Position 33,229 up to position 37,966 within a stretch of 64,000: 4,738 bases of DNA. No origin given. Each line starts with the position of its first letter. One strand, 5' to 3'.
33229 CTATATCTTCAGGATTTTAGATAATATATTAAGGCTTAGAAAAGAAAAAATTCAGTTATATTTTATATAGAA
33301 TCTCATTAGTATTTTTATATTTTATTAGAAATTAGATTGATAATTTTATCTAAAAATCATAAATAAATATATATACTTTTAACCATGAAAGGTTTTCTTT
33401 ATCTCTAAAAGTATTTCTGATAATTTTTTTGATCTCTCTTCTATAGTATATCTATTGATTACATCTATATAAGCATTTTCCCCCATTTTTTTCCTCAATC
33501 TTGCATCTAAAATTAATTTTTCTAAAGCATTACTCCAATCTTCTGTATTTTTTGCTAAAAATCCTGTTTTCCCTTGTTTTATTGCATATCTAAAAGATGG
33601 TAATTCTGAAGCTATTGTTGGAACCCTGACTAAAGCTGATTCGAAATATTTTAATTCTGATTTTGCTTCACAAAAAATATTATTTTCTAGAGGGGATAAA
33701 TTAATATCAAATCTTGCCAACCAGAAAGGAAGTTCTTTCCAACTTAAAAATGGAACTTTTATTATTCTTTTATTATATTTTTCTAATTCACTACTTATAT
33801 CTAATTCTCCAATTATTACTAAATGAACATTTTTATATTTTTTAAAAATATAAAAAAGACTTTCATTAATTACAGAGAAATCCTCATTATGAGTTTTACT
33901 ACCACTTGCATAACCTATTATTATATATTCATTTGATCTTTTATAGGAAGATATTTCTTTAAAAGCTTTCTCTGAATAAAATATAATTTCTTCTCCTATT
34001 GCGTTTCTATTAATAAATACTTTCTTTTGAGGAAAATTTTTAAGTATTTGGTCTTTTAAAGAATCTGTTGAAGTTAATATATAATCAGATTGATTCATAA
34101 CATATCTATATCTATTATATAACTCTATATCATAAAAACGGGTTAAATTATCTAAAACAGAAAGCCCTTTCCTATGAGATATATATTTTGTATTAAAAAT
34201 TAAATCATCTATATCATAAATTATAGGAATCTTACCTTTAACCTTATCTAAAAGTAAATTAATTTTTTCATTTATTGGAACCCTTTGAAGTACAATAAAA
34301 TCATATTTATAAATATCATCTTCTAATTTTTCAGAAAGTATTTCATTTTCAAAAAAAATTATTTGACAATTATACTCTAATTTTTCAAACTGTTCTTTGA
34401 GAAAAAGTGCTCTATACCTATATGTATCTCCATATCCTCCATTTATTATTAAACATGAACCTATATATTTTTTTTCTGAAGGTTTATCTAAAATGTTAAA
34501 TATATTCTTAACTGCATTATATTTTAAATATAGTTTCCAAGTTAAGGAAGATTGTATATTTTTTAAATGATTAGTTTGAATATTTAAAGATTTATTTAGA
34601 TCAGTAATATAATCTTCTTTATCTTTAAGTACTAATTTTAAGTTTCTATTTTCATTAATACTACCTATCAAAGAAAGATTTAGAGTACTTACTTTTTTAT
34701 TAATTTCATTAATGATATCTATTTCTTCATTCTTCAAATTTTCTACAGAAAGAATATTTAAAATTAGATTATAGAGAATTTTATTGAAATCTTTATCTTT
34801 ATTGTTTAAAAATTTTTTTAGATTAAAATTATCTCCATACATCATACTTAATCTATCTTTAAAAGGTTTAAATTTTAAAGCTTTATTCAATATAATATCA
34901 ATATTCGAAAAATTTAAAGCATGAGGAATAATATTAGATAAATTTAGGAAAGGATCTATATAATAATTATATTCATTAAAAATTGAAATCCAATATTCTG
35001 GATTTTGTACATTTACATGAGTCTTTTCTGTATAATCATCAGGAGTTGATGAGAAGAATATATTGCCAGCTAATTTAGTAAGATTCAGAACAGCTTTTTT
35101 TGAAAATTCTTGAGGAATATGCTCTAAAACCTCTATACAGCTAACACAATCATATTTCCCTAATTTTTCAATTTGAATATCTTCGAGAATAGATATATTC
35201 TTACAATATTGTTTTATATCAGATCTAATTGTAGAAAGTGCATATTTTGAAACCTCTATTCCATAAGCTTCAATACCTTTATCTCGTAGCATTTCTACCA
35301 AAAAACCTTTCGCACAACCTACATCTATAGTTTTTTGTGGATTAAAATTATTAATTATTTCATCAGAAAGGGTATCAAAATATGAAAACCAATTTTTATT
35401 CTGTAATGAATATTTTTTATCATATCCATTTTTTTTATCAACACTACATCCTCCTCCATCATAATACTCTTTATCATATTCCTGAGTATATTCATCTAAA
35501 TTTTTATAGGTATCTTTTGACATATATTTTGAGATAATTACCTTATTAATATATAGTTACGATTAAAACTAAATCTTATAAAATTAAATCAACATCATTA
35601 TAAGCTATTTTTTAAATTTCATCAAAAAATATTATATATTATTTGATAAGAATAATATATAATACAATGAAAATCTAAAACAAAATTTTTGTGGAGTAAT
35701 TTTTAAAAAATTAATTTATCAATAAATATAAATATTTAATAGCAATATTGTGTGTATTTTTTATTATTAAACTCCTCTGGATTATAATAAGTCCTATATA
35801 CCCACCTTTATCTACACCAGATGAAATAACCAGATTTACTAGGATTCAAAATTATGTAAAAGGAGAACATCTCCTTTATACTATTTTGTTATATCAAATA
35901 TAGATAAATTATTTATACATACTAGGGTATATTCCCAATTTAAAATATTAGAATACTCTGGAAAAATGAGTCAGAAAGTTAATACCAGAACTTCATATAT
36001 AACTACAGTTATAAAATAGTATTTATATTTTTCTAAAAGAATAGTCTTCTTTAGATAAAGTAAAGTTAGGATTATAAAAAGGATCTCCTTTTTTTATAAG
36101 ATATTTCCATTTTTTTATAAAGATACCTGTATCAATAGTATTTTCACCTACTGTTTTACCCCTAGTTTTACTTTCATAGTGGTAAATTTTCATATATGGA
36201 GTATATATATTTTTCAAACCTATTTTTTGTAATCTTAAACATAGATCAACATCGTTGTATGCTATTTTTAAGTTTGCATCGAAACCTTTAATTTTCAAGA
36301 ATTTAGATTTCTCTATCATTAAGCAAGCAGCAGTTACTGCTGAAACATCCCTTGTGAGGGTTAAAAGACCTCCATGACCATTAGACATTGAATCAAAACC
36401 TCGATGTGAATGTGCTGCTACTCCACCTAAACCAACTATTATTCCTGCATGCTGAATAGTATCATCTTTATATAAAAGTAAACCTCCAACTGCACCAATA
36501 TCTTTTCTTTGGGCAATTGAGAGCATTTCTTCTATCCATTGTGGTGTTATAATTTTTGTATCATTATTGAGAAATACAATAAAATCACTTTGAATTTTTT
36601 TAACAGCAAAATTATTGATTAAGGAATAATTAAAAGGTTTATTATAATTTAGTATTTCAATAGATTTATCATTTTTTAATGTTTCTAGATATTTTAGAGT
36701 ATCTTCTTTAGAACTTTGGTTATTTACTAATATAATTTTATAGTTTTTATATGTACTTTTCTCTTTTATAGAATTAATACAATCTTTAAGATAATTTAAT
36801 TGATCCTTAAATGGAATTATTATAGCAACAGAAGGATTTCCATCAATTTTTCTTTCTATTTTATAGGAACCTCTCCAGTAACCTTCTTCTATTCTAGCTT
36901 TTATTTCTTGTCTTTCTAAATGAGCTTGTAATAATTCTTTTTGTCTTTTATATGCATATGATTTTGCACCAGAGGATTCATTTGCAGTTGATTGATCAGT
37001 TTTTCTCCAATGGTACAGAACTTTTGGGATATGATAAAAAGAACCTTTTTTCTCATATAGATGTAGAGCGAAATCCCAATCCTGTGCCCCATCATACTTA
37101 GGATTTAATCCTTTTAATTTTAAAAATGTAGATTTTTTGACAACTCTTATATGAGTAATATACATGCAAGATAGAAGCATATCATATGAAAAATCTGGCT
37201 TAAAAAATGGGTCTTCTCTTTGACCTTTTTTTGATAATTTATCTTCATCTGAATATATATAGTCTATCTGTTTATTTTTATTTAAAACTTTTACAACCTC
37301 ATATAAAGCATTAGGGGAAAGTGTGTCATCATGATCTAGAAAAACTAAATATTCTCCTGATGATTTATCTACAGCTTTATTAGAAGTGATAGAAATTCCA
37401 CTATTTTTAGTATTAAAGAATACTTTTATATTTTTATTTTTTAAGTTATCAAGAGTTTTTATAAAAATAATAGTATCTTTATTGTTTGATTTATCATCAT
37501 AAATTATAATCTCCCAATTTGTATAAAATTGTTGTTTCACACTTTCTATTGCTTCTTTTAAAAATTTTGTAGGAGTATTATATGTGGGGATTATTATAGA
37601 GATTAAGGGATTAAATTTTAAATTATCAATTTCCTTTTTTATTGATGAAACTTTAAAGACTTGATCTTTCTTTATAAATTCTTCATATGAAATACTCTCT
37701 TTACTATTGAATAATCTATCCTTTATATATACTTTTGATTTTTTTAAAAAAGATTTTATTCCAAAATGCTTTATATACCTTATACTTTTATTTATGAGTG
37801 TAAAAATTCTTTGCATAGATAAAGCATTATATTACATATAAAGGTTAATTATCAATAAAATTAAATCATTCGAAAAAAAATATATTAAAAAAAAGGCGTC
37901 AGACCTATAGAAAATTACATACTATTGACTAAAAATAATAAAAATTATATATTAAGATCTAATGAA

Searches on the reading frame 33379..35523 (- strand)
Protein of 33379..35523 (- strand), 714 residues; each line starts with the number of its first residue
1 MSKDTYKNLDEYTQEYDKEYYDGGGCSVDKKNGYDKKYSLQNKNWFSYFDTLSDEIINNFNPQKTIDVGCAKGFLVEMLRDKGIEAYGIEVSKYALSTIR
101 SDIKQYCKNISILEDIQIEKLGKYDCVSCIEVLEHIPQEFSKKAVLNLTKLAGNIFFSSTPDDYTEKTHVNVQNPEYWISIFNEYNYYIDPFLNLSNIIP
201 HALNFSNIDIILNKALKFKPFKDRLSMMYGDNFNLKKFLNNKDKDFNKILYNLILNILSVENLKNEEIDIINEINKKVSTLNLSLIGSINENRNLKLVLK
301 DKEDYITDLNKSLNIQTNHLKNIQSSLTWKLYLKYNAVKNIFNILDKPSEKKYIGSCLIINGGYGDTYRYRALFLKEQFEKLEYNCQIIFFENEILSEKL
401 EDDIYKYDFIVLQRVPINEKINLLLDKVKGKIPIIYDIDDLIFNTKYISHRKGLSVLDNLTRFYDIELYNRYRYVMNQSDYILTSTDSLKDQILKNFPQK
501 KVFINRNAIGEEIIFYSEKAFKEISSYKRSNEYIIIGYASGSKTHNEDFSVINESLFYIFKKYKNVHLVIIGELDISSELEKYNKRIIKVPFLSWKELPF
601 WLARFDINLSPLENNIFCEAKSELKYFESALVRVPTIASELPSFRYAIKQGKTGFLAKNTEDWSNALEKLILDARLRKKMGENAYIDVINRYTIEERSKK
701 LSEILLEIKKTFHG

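Call 13: search_protein_families(library=pfam, proteins=[window:33379-35523:-], max_evalue=0.05)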
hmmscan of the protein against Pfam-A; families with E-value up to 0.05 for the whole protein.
window:33379-35523:- (714 aa): 12 families
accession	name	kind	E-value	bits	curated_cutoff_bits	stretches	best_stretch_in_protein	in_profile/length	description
PF00534.26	Glycos_transf_1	-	3.7e-10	40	26.4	1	559-685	40-170/172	Glycosyl transferases group 1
PF13692.12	Glyco_trans_1_4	-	4.7e-10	40.3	27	1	559-672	27-141/142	Glycosyl transferases group 1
PF13489.12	Methyltransf_23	-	2.1e-09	37.8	27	1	53-161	17-119/164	Methyltransferase domain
PF08242.18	Methyltransf_12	-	1.4e-08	35.8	30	1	66-140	1-79/98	Methyltransferase domain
PF08241.18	Methyltransf_11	-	2.6e-06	28.4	21.2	1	66-138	1-74/95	Methyltransferase domain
PF13649.12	Methyltransf_25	-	1.3e-05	26.2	27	1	67-145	3-86/97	Methyltransferase domain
PF13524.12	Glyco_trans_1_2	-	3.5e-05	24.2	25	1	564-701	13-142/144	Glycosyl transferase-like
PF13847.12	Methyltransf_31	-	3.7e-05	23.9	27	1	64-138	6-89/145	Methyltransferase domain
PF07021.18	MetW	-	0.00057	20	21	1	63-96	15-49/193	Methionine biosynthesis protein MetW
PF05401.17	NodS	-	0.00096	19.5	24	1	64-151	46-135/201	Nodulation protein S (NodS)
PF07757.19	AdoMet_MTase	-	0.0029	18.3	27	1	14-95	16-95/115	Predicted AdoMet-dependent methyltransferase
PF13679.12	Methyltransf_32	-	0.015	15.7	27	0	47-101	11-71/143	Methyltransferase domain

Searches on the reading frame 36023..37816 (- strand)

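Call 13: search_protein_families(library=pfam, proteins=[window:36023-37816:-], max_evalue=0.05)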
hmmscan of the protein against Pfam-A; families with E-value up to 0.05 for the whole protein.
window:36023-37816:- (597 aa): 6 families
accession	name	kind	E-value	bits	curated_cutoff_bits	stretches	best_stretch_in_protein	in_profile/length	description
PF00535.33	Glycos_transf_2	-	1e-46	159.4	23.3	2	73-229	1-162/168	Glycosyl transferase family 2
PF10111.15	Glyco_tranf_2_2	-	1.2e-20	74.6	27.3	2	73-271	1-218/276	Glycosyltransferase like family 2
PF13641.12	Glyco_tranf_2_3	-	3.9e-19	70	27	2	328-555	1-220/230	Glycosyltransferase like family 2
PF13712.12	Glyco_tranf_2_5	-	9.3e-09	35.7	27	1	361-543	3-183/210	Glycosyltransferase like family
PF13632.12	Glyco_trans_2_3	-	7.2e-05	23.1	27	0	454-548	31-125/198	Glycosyl transferase family group 2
PF02709.20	Glyco_transf_7C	-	0.00072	19.6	23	0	497-539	22-65/78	N-terminal domain of galactosyltransferase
